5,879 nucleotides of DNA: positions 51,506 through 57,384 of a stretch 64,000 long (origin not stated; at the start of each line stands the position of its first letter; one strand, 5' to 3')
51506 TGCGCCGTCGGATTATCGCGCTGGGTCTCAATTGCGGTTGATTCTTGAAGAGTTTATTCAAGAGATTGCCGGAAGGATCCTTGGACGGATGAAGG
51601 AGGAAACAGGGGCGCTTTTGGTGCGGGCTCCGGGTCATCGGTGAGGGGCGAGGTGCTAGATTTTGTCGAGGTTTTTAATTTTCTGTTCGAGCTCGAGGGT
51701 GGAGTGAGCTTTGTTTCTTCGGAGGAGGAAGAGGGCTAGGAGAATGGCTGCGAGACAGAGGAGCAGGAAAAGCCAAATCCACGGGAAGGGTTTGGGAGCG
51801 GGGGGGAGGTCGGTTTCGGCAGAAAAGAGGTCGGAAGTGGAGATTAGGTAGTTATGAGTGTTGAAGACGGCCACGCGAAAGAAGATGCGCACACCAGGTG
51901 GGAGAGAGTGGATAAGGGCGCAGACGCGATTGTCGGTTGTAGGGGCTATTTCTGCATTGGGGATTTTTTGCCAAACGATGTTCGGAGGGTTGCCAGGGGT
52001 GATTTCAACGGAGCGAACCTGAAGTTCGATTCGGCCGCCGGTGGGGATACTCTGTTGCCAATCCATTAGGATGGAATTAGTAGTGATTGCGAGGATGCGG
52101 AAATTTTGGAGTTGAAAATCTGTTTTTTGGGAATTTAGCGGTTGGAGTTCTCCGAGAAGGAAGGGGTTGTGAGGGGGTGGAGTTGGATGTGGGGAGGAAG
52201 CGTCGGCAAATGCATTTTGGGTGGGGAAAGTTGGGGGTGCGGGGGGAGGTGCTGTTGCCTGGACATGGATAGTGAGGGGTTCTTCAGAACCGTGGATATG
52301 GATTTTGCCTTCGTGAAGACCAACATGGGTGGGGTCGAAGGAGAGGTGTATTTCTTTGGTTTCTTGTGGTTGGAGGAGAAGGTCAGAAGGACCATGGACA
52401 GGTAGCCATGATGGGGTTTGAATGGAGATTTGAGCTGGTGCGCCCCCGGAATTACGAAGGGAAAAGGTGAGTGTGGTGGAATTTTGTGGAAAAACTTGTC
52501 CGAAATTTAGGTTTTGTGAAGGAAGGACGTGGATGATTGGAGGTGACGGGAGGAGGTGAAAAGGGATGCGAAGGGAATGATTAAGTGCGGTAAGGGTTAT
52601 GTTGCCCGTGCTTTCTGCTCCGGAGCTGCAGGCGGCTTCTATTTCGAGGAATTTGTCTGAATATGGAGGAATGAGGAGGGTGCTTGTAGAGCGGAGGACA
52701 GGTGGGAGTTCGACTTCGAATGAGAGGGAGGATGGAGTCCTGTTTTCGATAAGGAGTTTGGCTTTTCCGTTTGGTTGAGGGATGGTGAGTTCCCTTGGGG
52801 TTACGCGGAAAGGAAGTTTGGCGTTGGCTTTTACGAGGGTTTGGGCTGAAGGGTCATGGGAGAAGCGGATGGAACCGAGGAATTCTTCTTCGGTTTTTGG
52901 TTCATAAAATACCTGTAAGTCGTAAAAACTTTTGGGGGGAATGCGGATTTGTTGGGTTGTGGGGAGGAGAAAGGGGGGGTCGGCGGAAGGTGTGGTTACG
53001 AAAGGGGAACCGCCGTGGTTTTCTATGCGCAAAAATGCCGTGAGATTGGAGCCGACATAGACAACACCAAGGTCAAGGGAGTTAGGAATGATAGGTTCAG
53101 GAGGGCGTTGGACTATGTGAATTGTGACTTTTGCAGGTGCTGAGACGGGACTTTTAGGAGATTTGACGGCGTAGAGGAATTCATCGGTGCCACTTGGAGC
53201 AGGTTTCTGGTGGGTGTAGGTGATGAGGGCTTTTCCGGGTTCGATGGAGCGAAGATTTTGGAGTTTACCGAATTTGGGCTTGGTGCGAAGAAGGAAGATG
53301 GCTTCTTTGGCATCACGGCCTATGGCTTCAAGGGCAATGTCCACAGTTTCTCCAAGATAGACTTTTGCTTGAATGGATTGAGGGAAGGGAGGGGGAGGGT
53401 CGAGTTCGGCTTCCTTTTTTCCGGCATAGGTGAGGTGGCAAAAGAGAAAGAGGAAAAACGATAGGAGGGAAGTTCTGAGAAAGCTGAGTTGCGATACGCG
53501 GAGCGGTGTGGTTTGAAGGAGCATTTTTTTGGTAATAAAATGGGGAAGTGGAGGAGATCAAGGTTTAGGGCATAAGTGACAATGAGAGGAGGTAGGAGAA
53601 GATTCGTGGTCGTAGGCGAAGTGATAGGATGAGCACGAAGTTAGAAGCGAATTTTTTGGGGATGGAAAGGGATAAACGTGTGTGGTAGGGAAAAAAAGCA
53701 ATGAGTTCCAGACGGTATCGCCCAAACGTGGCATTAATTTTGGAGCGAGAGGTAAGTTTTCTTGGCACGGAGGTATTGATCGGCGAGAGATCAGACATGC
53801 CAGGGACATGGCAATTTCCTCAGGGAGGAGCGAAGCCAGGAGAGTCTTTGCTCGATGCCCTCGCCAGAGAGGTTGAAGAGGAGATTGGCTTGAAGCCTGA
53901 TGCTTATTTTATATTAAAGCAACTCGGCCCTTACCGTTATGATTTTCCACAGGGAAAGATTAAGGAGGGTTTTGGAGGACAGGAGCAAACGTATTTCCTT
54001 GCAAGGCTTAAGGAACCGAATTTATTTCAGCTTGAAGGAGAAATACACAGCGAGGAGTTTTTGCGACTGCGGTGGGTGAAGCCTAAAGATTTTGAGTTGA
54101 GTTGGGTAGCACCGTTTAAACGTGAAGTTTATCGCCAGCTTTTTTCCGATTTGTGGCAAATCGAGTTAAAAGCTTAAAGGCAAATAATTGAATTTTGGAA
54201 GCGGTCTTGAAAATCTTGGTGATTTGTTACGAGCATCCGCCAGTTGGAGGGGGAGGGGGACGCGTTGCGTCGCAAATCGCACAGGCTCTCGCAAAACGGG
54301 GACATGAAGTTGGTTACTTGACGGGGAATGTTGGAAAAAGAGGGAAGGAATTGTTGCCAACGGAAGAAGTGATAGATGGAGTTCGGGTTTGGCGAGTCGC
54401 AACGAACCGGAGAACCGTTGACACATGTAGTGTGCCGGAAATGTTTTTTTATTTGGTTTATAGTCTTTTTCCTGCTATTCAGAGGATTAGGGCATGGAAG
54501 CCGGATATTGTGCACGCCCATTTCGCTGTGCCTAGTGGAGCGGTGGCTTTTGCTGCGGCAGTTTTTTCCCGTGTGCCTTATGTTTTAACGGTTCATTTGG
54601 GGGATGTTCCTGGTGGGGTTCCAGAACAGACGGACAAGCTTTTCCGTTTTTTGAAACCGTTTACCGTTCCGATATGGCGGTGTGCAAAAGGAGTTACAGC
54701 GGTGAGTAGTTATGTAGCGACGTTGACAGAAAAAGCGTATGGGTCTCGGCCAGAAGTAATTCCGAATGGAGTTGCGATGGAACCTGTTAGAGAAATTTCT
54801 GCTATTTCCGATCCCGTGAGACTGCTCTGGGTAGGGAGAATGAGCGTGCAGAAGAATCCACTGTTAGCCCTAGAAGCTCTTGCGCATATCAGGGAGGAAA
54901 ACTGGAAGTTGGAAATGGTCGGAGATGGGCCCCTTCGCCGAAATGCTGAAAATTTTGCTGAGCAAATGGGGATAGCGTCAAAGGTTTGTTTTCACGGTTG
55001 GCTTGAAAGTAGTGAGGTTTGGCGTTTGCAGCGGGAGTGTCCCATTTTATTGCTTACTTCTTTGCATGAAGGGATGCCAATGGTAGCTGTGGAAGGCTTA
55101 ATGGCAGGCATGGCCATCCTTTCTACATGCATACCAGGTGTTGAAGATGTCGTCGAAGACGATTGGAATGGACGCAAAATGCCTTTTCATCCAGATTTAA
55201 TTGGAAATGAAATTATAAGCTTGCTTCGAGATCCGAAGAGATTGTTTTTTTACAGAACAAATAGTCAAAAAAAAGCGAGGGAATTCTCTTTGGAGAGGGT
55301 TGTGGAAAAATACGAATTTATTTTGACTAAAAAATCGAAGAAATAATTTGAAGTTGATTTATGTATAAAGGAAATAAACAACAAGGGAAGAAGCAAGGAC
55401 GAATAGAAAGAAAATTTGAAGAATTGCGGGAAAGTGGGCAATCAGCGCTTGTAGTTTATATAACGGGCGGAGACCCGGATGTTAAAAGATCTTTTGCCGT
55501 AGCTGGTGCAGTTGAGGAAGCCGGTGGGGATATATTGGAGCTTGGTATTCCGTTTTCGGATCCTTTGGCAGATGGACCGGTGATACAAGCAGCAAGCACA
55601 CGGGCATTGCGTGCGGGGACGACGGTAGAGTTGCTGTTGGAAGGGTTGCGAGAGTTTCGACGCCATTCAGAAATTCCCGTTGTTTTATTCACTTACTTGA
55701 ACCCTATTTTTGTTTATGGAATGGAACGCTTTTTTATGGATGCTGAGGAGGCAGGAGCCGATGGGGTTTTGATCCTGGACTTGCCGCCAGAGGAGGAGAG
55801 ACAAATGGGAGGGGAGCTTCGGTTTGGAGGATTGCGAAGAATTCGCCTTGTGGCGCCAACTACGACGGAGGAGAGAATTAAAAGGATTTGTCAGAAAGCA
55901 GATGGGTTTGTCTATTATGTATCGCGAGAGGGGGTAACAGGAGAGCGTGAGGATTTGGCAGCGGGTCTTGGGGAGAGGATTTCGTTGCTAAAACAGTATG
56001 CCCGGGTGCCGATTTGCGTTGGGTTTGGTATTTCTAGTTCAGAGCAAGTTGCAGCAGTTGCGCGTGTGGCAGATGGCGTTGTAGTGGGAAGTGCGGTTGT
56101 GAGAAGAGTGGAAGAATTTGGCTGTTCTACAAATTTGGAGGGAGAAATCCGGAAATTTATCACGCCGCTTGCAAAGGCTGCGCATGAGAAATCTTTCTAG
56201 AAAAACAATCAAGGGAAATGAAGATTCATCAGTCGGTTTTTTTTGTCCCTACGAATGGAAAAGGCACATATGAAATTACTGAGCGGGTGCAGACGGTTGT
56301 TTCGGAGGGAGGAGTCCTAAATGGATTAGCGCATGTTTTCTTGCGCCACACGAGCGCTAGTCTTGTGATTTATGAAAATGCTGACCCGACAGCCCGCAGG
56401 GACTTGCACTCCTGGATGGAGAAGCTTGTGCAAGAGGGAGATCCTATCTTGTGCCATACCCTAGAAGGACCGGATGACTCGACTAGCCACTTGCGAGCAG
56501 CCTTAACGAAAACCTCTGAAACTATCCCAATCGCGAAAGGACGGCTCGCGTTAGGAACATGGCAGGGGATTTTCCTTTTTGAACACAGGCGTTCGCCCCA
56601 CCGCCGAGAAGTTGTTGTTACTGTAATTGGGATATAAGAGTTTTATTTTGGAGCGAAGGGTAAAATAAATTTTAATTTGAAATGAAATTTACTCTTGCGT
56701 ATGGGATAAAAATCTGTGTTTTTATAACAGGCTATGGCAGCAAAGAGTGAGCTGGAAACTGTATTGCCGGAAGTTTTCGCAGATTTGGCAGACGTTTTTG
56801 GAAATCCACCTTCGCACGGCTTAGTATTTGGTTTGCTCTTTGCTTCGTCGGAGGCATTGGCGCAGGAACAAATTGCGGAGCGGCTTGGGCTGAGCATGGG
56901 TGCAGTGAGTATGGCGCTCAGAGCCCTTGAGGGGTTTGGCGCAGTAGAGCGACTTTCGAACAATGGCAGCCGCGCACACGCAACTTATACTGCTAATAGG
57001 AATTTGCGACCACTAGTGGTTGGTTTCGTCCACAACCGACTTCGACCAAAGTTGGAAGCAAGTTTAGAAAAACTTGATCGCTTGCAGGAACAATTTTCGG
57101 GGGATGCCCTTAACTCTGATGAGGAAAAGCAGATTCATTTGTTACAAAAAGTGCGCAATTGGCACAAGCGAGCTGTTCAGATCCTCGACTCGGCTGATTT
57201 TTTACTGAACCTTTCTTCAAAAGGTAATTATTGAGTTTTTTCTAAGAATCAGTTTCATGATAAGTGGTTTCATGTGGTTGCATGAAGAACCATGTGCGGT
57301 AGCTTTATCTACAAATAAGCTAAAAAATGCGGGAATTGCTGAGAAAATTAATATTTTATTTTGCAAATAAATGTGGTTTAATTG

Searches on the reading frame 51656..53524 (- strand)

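Call 75: search_protein_families(library=pfam, proteins=[window:51656-53524:-], max_evalue=0.00001)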
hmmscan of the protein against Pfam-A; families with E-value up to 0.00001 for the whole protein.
window:51656-53524:- (622 aa): 3 families
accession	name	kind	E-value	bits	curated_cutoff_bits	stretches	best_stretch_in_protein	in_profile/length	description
PF22544.2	HYDIN_VesB_CFA65-like_Ig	-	1.5e-15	57.6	25.5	1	336-423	7-99/100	HYDIN/CFA65/VesB-like, Ig-like domain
PF22073.2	Cep192_D4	-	6.3e-12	46.1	35.5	1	337-413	9-95/112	Cep192 domain 4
PF15780.11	ASH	-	3.6e-06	27.5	27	0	148-224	12-91/98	Abnormal spindle-like microcephaly-assoc'd, ASPM-SPD-2-Hydin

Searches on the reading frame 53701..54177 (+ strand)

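Call 75: search_protein_families(library=pfam, proteins=[window:53701-54177:+], max_evalue=0.00001)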
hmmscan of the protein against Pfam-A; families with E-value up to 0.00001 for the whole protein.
window:53701-54177:+ (158 aa): 1 family
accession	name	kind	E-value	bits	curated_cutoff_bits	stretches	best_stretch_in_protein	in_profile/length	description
PF00293.34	NUDIX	-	1e-19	71.3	21.1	1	6-147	2-134/134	NUDIX domain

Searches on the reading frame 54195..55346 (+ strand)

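Call 6: search_protein_families(library=pfam, proteins=[window:54195-55346:+], max_evalue=0.01)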
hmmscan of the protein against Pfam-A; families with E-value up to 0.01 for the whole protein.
window:54195-55346:+ (383 aa): 7 families
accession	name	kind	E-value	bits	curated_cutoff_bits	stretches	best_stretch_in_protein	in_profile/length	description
PF00534.26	Glycos_transf_1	-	2.7e-26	92.6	26.4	1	202-349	9-161/172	Glycosyl transferases group 1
PF13439.12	Glyco_transf_4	-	3.3e-26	92.8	28.5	1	19-194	2-167/170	Glycosyltransferase Family 4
PF13692.12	Glyco_trans_1_4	-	2.1e-22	80.4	27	1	209-346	3-142/142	Glycosyl transferases group 1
PF13579.12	Glyco_trans_4_4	-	4.2e-21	76.4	29.7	1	19-192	1-158/158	Glycosyl transferase 4-like domain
PF08323.17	Glyco_transf_5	-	4.9e-06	26.9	22.7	1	6-143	1-175/239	Starch synthase catalytic domain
PF13477.12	Glyco_trans_4_2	-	6.9e-06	26.7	23.4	1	27-138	15-111/139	Glycosyl transferase 4-like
PF20706.3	GT4-conflict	-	1.8e-05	24.3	26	1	191-322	179-322/385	Family 4 Glycosyltransferase in conflict systems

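Call 7: search_protein_families(library=ncbifam, proteins=[window:54195-55346:+], max_evalue=0.01)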
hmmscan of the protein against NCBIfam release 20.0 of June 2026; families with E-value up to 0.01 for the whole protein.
window:54195-55346:+ (383 aa): 32 families (the best 25 are shown)
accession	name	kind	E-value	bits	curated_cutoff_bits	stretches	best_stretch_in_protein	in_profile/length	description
TIGR03999.1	thiol_BshA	equivalog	8.7e-28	97.3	273.7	1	6-377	2-370/375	N-acetyl-alpha-D-glucosaminyl L-malate synthase BshA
NF007396.0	PRK09922.1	equivalog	3.1e-22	79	385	1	205-327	180-306/361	lipopolysaccharide 1,6-galactosyltransferase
NF047684.1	TeichurnBiosyTuaC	equivalog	1.2e-21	77.1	550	1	100-320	106-328/391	teichuronic acid biosynthesis protein TuaC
TIGR03088.1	stp2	hypoth_equivalog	4.4e-17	62.2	409.05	1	98-377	77-370/374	TIGR03088 family PEP-CTERM/XrtA system glycosyltransferase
NF038229.1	Glyco4_Geo_Pelo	equivalog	5.5e-15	55.2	400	1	96-347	49-302/338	GPMC system family 4 glycosyltransferase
NF041876.1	EPS_EpsE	equivalog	7.2e-15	55.1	400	1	98-363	109-379/389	exopolysaccharide biosynthesis GT4 family glycosyltransferase EpsE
NF050056.1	ProtGlycPglH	equivalog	8.6e-15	54.7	600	1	148-373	125-346/354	GalNAc-alpha-(1->4)-GalNAc-alpha-(1->3)-diNAcBac-PP-undecaprenol alpha-1,4-N-acetyl-D-galactosaminyltransferase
TIGR03449.1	mycothiol_MshA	equivalog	9.8e-14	51.1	462.5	2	210-373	223-396/406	D-inositol-3-phosphate glycosyltransferase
NF046085.1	XrtY_assoc_Gly1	equivalog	2.4e-13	49.7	400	1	188-374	186-378/387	XrtY-associated glycosyltransferase XYAG1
NF041010.1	glycosy_Agl16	equivalog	5.4e-12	45.2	575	1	163-372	133-343/352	glycosylation protein Agl16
TIGR04047.1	MSMEG_0565_glyc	hypoth_equivalog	7.4e-12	45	259.85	1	25-350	18-345/373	MSMEG_0565 family glycosyltransferase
TIGR04157.1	glyco_rSAM_CFB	subfamily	1.6e-11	43.9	400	1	210-339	230-358/406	TIGR04157 family glycosyltransferase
NF011726.0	PRK15179.1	equivalog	7.7e-11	41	733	1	215-347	525-659/694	Vi polysaccharide biosynthesis protein TviE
NF050063.1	ProtGlycPglJ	equivalog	2.8e-10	40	500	1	209-370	196-356/363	N-acetylgalactosamine-N,N'-diacetylbacillosaminyl-diphospho-undecaprenol 4-alpha-N-acetylgalactosaminyltransferase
TIGR04063.1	stp3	hypoth_equivalog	2.5e-09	36.5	442.05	1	28-133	23-123/397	TIGR04063 family PEP-CTERM/XrtA system glycosyltransferase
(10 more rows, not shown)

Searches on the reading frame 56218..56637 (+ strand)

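Call 6: search_protein_families(library=pfam, proteins=[window:56218-56637:+], max_evalue=0.01)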
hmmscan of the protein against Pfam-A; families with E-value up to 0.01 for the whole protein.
window:56218-56637:+ (139 aa): 1 family
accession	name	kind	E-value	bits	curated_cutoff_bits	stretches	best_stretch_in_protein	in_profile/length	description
PF01894.22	UPF0047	-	3.4e-38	130.8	27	1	19-136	1-117/117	Uncharacterised protein family UPF0047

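Call 7: search_protein_families(library=ncbifam, proteins=[window:56218-56637:+], max_evalue=0.01)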
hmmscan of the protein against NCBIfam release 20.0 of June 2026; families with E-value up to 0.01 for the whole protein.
window:56218-56637:+ (139 aa): 1 family
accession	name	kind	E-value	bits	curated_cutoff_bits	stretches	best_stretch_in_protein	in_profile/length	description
TIGR00149.1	TIGR00149_YjbQ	hypoth_equivalog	7.9e-40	135.7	67.75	1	12-138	8-131/132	secondary thiamine-phosphate synthase enzyme YjbQ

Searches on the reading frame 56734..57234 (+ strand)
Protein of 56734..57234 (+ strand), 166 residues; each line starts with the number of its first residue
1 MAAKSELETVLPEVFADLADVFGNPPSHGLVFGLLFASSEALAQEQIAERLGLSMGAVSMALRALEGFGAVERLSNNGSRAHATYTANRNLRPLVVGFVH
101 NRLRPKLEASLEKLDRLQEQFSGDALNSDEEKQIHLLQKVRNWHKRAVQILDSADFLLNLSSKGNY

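Call 6: search_protein_families(library=pfam, proteins=[window:56734-57234:+], max_evalue=0.01)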
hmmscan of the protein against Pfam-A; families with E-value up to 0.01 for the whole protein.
window:56734-57234:+ (166 aa): 11 families
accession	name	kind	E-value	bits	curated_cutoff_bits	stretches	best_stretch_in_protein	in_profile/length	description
PF17782.7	DprA_WH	-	2.5e-05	24.6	22.9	1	33-75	19-59/61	DprA winged helix domain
PF01047.28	MarR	-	4.2e-05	23.8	24.6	1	39-79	15-55/59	MarR family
PF09339.16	HTH_IclR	-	0.00064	19.9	22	1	37-73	14-50/52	IclR helix-turn-helix domain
PF24034.1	DUF7343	-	0.0012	19.1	27.6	1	42-74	19-51/62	Domain of unknown function (DUF7343)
PF12802.13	MarR_2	-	0.0018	18.8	27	1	40-77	18-56/61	MarR family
PF00392.27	GntR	-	0.0026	17.8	27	1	39-79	21-62/64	Bacterial regulatory proteins, gntR family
PF14394.12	DUF4423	-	0.0032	17.7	30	1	45-151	40-147/165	Domain of unknown function (DUF4423)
PF01978.25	TrmB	-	0.0034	17.6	25.6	1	38-77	19-58/68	Sugar-specific transcriptional regulator TrmB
PF13545.12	HTH_Crp_2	-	0.0083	16.5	27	0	42-73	23-55/70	Crp-like helix-turn-helix domain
PF04545.22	Sigma70_r4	-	0.0084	16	24.1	0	34-62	15-41/50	Sigma-70, region 4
PF12840.13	HTH_20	-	0.0089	16.4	27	0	32-72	10-49/51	Helix-turn-helix domain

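Call 7: search_protein_families(library=ncbifam, proteins=[window:56734-57234:+], max_evalue=0.01)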
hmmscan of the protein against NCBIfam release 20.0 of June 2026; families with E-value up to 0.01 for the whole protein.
window:56734-57234:+ (166 aa): 3 families
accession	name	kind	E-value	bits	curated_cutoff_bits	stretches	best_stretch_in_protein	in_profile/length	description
NF047500.1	choline_R_CudC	equivalog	3.4e-08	33.5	218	1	13-145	13-141/171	choline uptake/conversion transcriptional regulator CudC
TIGR04176.1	MarR_EPS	equivalog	0.0007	19.6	88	1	39-85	16-62/105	MarR family EPS-associated transcriptional regulator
TIGR03338.1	phnR_burk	equivalog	0.0037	16.9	271.5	1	38-78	31-71/212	phosphonate utilization associated transcriptional regulator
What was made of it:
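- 56734..57234 (+): GbsR/MarR-like winged-helix regulator. It is the conserved left neighbour of the locus, has host-like G+C (0.48), and may regulate the cluster. Weak wHTH hits in Pfam (MarR, DprA_WH) and NCBIfam (CudC, MarR_EPS) (calls 6, 7).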

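Call 11: find_related_loci(query=window:56734-57234:+, collection=genome_contigs, flank=10000)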
Query window:56734-57234:+ (166 aa) in genome_contigs; peptide patterns used: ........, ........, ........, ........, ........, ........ (x = any residue, [..] = any of these).
197 stretches matched a pattern, but none encodes a relative of the query by tblastn (E <= 1e-3).

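Call 36: find_homologous_proteins(query=window:56734-57234:+)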
Query window:56734-57234:+ (166 aa): 7 proteins with E <= 0.001 among 324 candidates.
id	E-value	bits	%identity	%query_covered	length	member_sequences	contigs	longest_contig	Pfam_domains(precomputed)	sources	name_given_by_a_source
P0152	1.0e-65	238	100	70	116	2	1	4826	PF17782.8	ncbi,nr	ncbi:MAG: hypothetical protein NZL93_00305, partial [Chthoniobacterales bacterium]|nr:hypothetical p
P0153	3.3e-57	210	61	96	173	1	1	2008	PF09339.17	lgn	-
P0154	3.3e-40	155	53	95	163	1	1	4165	-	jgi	-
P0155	2.1e-39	153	53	95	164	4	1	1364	PF01047.29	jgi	jgi:DNA-binding transcriptional regulator GbsR (MarR family)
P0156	2.9e-39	152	54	97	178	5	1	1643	-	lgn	-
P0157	3.0e-39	152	53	95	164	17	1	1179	PF01047.29,PF12802.14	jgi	jgi:DNA-binding transcriptional regulator GbsR (MarR family)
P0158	4.9e-6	44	35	67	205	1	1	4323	PF12802.14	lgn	-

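Call 37: find_encoding_contigs(protein=P0154, flank=10000, max_places=3)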
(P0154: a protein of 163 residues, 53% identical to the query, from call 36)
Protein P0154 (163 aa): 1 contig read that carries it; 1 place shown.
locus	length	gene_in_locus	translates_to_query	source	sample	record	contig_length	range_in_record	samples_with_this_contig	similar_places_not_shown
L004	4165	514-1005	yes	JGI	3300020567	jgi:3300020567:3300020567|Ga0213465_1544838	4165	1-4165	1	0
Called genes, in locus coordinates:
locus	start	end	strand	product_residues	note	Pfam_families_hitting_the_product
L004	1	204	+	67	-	?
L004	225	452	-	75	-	-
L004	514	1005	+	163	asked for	-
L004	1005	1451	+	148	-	PF05635:23S_rRNA_IVP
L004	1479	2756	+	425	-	PF01943:Polysacc_synt, PF13440:Polysacc_synt_3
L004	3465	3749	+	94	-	-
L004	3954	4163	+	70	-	?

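Call 38: find_encoding_contigs(protein=P0153, flank=10000, max_places=3)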
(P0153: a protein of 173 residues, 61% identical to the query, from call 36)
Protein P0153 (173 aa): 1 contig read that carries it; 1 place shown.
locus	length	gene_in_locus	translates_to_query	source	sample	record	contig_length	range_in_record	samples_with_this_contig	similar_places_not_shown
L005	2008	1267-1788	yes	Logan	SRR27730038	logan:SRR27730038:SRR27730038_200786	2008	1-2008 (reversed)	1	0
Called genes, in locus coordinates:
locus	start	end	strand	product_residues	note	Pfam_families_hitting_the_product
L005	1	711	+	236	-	?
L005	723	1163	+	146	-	PF01894:YjbQ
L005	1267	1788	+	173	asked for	PF09339:HTH_IclR (faint)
